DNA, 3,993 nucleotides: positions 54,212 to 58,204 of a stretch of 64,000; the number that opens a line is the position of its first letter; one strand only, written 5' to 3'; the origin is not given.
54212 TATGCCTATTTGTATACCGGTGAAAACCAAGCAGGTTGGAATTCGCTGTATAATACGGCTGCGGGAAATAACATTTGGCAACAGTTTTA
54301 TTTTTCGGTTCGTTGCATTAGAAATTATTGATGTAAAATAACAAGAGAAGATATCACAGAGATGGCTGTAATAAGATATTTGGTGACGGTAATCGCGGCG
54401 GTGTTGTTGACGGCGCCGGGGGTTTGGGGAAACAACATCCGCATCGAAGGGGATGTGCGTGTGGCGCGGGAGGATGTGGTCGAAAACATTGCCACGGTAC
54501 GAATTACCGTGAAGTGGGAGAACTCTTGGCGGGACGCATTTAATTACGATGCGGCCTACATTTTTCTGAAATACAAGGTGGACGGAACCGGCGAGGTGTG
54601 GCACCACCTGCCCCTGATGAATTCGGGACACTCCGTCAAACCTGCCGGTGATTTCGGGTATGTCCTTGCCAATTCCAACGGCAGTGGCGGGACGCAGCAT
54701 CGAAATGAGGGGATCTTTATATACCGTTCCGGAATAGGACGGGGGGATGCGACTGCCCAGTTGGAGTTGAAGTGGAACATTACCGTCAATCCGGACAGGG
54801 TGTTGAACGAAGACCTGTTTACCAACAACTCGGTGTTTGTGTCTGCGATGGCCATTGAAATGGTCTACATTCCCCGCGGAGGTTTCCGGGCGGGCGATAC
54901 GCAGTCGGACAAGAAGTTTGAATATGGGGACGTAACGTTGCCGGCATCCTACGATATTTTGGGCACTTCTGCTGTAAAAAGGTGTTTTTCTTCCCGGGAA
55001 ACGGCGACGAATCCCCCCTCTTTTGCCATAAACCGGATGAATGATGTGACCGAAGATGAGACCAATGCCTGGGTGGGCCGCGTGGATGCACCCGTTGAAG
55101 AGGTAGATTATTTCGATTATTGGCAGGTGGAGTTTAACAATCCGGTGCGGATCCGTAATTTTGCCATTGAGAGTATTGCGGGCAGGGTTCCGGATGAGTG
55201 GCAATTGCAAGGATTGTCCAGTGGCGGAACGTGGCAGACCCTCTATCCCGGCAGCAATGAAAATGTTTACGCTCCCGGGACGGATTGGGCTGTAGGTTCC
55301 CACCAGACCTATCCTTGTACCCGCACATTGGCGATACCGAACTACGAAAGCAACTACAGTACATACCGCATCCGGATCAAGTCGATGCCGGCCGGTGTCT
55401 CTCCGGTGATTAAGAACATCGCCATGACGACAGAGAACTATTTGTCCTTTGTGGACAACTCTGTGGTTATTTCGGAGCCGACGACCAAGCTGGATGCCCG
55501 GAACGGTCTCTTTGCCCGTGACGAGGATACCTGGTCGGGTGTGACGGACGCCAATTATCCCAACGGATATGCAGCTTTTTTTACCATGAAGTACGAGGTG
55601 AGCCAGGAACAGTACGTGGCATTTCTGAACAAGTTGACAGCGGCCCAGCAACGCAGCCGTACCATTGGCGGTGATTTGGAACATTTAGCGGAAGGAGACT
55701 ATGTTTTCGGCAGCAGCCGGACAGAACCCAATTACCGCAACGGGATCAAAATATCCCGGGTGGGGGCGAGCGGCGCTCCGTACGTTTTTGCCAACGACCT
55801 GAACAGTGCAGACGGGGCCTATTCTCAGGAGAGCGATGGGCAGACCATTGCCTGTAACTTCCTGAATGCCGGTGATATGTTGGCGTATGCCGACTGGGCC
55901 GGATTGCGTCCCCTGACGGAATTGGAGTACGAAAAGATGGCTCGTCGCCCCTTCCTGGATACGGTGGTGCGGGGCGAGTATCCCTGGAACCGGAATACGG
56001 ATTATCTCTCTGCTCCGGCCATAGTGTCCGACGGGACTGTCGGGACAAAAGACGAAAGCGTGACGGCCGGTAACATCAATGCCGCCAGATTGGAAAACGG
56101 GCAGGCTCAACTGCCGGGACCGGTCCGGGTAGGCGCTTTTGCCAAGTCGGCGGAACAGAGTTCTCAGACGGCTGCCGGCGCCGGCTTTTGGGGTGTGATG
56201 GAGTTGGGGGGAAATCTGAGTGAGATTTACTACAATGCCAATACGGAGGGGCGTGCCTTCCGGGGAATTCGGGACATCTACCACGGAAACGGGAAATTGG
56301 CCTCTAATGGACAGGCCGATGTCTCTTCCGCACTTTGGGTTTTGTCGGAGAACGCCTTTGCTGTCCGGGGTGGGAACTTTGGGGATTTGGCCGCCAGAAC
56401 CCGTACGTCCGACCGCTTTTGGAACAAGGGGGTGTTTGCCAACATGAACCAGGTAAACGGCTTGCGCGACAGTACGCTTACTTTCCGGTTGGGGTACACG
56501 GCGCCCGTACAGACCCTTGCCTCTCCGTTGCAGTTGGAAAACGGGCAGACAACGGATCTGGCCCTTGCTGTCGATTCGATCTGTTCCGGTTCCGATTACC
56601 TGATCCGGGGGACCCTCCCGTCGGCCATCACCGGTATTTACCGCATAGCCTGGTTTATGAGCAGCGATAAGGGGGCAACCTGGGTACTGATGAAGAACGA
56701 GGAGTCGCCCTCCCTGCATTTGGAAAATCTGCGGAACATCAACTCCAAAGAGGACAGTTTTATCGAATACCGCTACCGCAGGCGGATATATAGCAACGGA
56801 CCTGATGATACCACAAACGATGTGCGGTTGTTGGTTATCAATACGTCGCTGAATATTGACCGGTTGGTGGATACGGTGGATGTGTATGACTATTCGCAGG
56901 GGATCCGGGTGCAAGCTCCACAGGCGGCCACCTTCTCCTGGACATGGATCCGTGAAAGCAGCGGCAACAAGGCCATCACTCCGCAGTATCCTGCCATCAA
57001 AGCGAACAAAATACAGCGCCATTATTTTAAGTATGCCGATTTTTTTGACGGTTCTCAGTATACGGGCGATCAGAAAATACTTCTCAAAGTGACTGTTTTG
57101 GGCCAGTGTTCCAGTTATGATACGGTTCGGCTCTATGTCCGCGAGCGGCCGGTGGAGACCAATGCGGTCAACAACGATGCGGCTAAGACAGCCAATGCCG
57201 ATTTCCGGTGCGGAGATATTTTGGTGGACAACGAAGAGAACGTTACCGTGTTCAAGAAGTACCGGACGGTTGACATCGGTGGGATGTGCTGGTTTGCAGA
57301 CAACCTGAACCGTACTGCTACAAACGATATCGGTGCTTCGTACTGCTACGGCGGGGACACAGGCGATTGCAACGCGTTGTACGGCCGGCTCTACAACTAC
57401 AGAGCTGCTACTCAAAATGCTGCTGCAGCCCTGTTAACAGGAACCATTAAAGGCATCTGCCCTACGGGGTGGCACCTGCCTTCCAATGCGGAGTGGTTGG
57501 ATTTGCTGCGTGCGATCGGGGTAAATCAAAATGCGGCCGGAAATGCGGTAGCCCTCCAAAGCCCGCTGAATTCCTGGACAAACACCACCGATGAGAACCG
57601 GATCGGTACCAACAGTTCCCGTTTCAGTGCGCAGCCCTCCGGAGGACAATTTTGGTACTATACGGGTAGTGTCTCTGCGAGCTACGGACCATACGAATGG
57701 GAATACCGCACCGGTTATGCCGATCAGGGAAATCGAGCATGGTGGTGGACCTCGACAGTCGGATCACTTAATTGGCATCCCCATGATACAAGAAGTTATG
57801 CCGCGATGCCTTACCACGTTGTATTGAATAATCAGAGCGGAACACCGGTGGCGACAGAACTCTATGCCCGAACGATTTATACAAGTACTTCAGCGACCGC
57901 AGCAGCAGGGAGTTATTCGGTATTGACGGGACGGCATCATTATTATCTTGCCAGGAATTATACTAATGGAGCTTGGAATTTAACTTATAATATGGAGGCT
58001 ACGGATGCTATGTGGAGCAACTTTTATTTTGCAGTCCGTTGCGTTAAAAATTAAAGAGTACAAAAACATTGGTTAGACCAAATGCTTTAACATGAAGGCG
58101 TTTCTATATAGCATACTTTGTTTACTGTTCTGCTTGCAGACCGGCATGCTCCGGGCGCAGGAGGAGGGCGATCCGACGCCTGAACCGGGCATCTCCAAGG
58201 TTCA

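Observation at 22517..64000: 41.5-kb same-strand array of 13 secreted-protein genes led by a porP/sprF-like gene: candidate undescribed T9SS-linked surface lectin/adhesin system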

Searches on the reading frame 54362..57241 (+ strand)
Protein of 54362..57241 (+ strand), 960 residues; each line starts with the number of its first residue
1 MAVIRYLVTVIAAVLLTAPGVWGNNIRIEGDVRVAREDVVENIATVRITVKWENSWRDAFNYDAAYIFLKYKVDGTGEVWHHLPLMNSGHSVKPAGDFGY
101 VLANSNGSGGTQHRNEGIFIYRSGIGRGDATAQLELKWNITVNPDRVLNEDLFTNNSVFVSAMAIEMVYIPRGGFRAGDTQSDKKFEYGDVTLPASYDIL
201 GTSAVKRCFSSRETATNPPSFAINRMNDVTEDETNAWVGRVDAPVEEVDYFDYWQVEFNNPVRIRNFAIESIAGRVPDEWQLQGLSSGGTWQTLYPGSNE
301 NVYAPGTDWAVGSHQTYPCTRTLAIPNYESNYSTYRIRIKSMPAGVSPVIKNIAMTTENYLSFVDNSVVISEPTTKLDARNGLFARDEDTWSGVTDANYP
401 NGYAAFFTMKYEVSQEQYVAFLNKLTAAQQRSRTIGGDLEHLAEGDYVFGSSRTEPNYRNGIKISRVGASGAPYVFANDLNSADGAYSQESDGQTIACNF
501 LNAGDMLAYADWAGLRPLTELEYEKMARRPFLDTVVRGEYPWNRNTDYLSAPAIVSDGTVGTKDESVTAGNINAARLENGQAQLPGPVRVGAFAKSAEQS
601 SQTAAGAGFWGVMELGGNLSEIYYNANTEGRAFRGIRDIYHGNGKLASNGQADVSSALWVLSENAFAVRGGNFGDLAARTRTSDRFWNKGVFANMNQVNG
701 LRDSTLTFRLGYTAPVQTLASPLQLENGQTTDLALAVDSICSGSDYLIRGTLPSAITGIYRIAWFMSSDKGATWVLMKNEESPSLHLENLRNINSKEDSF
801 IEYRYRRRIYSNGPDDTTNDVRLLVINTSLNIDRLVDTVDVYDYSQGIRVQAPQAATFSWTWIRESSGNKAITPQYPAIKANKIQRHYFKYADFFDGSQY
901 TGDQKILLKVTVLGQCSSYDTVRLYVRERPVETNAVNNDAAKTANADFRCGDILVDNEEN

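Call 12: find_homologous_proteins(query=window:54362-57241:+, max_evalue=0.00001)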
Query window:54362-57241:+ (960 aa): 207 proteins with E <= 0.00001 among 8000 candidates; the best 120 are listed.
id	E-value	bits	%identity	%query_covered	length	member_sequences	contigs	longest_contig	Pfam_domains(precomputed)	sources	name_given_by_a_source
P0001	0.0e+0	2207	100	100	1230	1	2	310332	PF09603.16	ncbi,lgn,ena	-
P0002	0.0e+0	1201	58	100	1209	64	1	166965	PF09603.16,PF03781.23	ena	-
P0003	0.0e+0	1168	57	100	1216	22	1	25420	PF09603.16,PF03781.23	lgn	-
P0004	0.0e+0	1156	56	100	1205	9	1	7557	PF09603.16,PF03781.23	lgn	-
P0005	0.0e+0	1155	56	100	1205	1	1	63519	PF09603.16,PF03781.23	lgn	-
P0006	0.0e+0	1151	56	100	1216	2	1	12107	PF09603.16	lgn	-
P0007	0.0e+0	1148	56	100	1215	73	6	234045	PF09603.16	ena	-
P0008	0.0e+0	1143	55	100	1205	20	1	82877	PF09603.16,PF03781.23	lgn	-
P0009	0.0e+0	1142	56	100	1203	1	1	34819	PF09603.16,PF03781.23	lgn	-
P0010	0.0e+0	1139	56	99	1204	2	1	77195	PF09603.16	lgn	-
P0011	0.0e+0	1128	55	100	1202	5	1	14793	PF09603.16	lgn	-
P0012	0.0e+0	1125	54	100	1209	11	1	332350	PF09603.16,PF03781.23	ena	-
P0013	0.0e+0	1122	54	100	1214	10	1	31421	PF09603.16,PF03781.23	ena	-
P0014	0.0e+0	1118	54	100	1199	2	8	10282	PF09603.16,PF03781.23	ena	-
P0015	0.0e+0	1118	54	100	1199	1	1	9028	PF09603.16,PF03781.23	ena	-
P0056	2.2e-276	938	48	99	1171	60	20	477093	PF09603.16,PF03781.23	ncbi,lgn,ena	-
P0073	4.0e-206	705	45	86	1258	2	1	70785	PF00147.24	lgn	-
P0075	2.6e-204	699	45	85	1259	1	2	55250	PF00147.24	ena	-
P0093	4.1e-187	642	39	98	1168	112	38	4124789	PF09603.16,PF03781.23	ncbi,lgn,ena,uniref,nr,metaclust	ncbi:FISUMP domain-containing protein [Culturomica massiliensis]|uniref:FISUMP domain-containing pro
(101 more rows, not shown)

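Call 13: find_encoding_contigs(protein=P0093, flank=10000, max_places=3)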
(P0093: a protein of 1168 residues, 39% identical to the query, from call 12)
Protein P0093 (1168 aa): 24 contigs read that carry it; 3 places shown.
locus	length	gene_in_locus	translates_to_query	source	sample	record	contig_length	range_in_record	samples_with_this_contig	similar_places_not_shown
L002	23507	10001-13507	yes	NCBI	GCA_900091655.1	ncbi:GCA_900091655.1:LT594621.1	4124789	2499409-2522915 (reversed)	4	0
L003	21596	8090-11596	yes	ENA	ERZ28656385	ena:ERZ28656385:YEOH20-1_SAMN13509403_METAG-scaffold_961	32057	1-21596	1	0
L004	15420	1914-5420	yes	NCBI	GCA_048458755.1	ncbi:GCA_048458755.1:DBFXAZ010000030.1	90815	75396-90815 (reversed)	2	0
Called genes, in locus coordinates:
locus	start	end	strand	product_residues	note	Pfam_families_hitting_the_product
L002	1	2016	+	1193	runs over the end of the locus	PF03781:FGE-sulfatase (faint), PF12810:ALK_LTK_GRD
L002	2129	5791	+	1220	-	PF03781:FGE-sulfatase (faint), PF12810:ALK_LTK_GRD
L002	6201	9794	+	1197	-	PF03781:FGE-sulfatase (faint), PF12810:ALK_LTK_GRD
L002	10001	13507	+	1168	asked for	PF03781:FGE-sulfatase (weak), PF09603:Fib_succ_major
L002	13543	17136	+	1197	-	PF03781:FGE-sulfatase (weak), PF09603:Fib_succ_major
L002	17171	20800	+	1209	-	PF03781:FGE-sulfatase (weak), PF09603:Fib_succ_major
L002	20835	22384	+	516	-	-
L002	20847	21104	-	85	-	-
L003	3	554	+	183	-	?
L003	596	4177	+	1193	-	PF03781:FGE-sulfatase (faint), PF12810:ALK_LTK_GRD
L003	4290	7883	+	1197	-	PF03781:FGE-sulfatase (faint), PF12810:ALK_LTK_GRD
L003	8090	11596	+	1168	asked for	PF03781:FGE-sulfatase (weak), PF09603:Fib_succ_major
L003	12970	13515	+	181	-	-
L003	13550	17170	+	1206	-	PF03781:FGE-sulfatase (faint), PF09603:Fib_succ_major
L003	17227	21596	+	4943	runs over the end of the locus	?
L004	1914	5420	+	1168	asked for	PF03781:FGE-sulfatase (weak), PF09603:Fib_succ_major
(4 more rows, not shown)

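Call 14: find_encoding_contigs(protein=P0056, flank=10000, max_places=3)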
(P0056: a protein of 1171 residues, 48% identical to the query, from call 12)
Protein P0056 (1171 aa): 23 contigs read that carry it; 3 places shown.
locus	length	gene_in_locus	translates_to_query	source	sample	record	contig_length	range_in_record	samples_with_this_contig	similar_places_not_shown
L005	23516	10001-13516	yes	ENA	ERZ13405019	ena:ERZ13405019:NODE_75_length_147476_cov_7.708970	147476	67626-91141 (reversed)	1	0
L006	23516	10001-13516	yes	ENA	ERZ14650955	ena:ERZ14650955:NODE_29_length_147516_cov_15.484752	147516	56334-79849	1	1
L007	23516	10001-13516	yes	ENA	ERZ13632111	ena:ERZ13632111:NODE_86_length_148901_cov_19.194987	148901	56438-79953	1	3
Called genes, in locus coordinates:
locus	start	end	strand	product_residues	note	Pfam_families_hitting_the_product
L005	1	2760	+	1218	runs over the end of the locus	PF00754:F5_F8_type_C (faint), PF12810:ALK_LTK_GRD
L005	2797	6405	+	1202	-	PF00754:F5_F8_type_C (faint), PF12810:ALK_LTK_GRD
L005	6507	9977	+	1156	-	PF03781:FGE-sulfatase (faint), PF09603:Fib_succ_major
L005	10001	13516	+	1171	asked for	PF03781:FGE-sulfatase (weak), PF09603:Fib_succ_major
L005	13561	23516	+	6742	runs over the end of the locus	PF00047:ig (faint), PF07679:I-set (faint), PF07686:V-set (faint), PF13895:Ig_2 (faint), PF13927:Ig_3 (faint), PF16680:Ig_4 (faint), PF16706:Izumo-Ig (faint), PF19081:Ig_7 (faint), +1 more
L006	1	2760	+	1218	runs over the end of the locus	PF12810:ALK_LTK_GRD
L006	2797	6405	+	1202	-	PF12810:ALK_LTK_GRD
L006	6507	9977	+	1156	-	PF03781:FGE-sulfatase (faint), PF09603:Fib_succ_major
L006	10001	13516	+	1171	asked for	PF03781:FGE-sulfatase (weak), PF09603:Fib_succ_major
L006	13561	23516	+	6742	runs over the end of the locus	PF00047:ig (faint), PF07679:I-set (faint), PF07686:V-set (faint), PF13895:Ig_2 (faint), PF13927:Ig_3 (faint), PF16680:Ig_4 (faint), PF16706:Izumo-Ig (faint), PF19081:Ig_7 (faint), +1 more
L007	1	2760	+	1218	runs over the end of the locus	PF12810:ALK_LTK_GRD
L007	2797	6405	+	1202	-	PF12810:ALK_LTK_GRD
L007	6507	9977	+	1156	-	PF03781:FGE-sulfatase (faint), PF09603:Fib_succ_major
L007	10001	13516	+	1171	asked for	PF03781:FGE-sulfatase (weak), PF09603:Fib_succ_major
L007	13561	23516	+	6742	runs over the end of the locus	PF00047:ig (faint), PF07679:I-set (faint), PF07686:V-set (faint), PF13895:Ig_2 (faint), PF13927:Ig_3 (faint), PF16680:Ig_4 (faint), PF16706:Izumo-Ig (faint), PF19081:Ig_7 (faint), +1 more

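Call 15: find_encoding_contigs(protein=P0073, flank=10000, max_places=2)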
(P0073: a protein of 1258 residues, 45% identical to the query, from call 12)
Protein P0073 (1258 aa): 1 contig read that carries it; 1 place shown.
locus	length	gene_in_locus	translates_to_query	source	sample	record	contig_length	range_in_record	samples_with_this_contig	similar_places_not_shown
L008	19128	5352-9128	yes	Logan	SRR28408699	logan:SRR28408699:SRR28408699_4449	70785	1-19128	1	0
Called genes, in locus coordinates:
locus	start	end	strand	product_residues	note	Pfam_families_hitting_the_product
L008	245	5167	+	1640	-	PF03781:FGE-sulfatase (faint), PF00147:Fibrinogen_C (weak)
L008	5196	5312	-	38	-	-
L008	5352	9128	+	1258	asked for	PF00147:Fibrinogen_C (weak)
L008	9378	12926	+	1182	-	PF03781:FGE-sulfatase, PF09603:Fib_succ_major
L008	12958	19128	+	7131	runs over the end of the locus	PF00047:ig (faint), PF07679:I-set (faint), PF07686:V-set (faint), PF13895:Ig_2 (faint), PF19081:Ig_7 (faint), PF06832:BiPBP_C (faint), PF19408:PKD_6 (weak), PF13927:Ig_3 (weak), +2 more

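Call 16: find_encoding_contigs(protein=P0075, flank=10000, max_places=2)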
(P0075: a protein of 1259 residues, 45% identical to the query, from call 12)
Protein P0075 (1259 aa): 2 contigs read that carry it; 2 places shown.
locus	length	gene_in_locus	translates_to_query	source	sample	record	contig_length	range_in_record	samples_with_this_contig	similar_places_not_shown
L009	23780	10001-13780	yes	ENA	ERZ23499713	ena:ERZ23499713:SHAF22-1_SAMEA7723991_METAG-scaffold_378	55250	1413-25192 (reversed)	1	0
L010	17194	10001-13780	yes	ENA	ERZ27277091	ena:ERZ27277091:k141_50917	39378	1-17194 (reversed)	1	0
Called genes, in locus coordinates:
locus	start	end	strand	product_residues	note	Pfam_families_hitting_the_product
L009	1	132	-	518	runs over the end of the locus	PF14134:DUF4301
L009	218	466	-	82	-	-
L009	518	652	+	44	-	-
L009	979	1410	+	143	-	-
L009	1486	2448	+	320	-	-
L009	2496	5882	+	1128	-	PF00147:Fibrinogen_C (weak)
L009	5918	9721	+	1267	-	PF00147:Fibrinogen_C (weak)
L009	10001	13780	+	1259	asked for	PF00147:Fibrinogen_C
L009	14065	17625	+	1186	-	PF03781:FGE-sulfatase (faint), PF09603:Fib_succ_major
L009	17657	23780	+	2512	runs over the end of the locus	?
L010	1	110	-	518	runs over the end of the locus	PF14134:DUF4301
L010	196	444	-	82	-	-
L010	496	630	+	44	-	-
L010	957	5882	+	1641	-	PF03781:FGE-sulfatase (weak), PF00147:Fibrinogen_C (weak)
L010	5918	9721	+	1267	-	PF00147:Fibrinogen_C (weak)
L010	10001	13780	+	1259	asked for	PF00147:Fibrinogen_C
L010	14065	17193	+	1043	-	?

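Call 61: find_encoding_contigs(protein=P0001, flank=10000, max_places=2)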
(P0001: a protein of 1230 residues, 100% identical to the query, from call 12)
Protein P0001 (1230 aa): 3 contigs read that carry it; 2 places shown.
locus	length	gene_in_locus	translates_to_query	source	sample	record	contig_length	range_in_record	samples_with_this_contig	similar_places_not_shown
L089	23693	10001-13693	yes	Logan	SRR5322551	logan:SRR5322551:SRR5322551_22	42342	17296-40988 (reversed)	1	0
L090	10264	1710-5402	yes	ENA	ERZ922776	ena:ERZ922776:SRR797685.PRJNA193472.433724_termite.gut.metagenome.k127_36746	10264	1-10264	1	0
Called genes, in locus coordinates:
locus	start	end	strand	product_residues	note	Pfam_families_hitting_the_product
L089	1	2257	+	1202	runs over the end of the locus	?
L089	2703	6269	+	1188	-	PF09603:Fib_succ_major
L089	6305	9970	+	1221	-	PF09603:Fib_succ_major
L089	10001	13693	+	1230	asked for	PF09603:Fib_succ_major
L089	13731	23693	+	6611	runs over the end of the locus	PF00047:ig (faint), PF07679:I-set (faint), PF07686:V-set (faint), PF16706:Izumo-Ig (faint), PF13927:Ig_3 (weak), PF19081:Ig_7 (faint), PF13895:Ig_2 (weak)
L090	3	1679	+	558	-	?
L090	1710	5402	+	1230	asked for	PF09603:Fib_succ_major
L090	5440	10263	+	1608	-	?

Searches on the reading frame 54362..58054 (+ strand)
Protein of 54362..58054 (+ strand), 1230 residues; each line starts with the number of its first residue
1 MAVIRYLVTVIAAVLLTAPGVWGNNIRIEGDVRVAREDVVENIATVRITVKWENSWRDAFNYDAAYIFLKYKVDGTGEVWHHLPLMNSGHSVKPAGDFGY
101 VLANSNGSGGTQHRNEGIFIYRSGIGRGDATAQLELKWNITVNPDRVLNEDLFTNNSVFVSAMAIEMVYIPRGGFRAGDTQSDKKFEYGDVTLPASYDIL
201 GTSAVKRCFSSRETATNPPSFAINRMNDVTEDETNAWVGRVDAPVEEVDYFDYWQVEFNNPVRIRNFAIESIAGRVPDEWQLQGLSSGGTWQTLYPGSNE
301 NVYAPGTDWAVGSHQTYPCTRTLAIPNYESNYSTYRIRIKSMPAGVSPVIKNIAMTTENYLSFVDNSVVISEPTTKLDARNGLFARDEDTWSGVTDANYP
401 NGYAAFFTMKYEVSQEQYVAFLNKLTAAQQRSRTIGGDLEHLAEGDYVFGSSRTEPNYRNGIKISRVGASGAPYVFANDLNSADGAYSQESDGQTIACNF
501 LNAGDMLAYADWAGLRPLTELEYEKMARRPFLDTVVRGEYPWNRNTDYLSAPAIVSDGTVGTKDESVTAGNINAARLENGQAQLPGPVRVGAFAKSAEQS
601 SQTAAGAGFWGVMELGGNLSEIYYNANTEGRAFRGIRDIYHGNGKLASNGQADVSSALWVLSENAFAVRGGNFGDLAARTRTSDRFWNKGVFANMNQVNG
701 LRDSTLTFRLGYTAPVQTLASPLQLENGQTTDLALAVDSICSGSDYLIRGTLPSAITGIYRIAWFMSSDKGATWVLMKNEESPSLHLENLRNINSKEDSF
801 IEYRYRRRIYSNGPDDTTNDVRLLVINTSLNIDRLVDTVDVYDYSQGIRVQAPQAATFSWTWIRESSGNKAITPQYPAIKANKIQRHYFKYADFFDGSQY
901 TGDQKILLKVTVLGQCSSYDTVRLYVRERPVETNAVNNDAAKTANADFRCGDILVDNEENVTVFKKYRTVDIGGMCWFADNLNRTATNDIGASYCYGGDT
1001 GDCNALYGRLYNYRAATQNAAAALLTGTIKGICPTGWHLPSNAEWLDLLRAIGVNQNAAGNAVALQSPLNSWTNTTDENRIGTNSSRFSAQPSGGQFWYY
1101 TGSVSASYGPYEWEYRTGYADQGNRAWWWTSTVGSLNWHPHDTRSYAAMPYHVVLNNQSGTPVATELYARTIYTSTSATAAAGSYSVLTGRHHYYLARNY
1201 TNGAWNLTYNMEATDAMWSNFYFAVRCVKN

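Call 6: search_protein_families(library=pfam, proteins=[window:54362-58054:+], max_evalue=0.01)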
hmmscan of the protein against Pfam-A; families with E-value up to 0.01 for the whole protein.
window:54362-58054:+ (1230 aa): 2 families
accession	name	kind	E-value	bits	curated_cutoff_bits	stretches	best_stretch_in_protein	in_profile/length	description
PF09603.15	Fib_succ_major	-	3.3e-17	63.8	33.9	1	970-1229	1-187/187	Fibrobacter succinogenes major domain (Fib_succ_major)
PF03781.23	FGE-sulfatase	-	2.9e-05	24.3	23.3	1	404-566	35-142/255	Sulfatase-modifying factor enzyme 1-like domain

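Call 17: search_solved_structures(query=window:54362-58054:+, max_evalue=1)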
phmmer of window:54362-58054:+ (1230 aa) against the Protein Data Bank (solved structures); distinct sequences matched with E-value up to 1: 1.
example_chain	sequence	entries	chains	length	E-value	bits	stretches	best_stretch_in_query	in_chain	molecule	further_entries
2djp_A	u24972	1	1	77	0.51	11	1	124-180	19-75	Hypothetical protein SB145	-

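Call 35: search_protein_families(library=ncbifam, proteins=[window:54362-58054:+], max_evalue=0.01)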
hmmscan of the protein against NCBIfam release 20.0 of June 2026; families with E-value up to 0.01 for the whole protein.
window:54362-58054:+ (1230 aa): 1 family
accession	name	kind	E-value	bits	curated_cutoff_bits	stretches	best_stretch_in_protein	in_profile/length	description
TIGR02145.1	Fib_succ_major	domain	1.4e-24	87.7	41.65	1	965-1134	9-141/176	FISUMP domain-containing protein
